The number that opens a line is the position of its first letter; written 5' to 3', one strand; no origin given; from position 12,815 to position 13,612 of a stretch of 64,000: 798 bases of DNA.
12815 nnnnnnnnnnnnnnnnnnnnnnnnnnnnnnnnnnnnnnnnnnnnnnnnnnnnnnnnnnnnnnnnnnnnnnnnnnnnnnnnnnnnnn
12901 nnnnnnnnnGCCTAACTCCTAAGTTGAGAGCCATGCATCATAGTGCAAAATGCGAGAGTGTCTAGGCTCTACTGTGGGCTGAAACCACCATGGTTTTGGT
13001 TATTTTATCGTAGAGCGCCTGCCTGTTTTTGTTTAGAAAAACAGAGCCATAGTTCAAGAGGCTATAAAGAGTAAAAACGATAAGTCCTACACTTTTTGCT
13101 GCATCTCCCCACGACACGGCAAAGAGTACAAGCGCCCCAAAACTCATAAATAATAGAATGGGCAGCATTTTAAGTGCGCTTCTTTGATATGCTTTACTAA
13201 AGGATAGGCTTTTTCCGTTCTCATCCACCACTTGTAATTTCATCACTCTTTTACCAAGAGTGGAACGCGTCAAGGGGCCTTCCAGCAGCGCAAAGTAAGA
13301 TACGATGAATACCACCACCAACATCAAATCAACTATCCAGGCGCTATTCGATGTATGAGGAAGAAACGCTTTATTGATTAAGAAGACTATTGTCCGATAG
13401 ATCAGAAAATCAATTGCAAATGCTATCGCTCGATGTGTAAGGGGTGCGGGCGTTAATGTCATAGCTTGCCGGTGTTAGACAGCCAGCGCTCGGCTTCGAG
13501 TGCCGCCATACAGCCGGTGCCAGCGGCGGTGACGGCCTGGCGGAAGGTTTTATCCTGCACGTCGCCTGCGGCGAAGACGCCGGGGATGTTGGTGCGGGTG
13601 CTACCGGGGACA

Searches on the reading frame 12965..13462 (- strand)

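Call 73: search_protein_families(library=pfam, max_evalue=0.00001, proteins=[window:12965-13462:-])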
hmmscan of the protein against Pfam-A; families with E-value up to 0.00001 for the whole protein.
window:12965-13462:- (166 aa): 1 family
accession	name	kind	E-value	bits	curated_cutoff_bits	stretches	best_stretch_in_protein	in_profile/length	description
PF06271.18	RDD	-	1.7e-20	74.1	24.1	1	5-155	1-136/137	RDD family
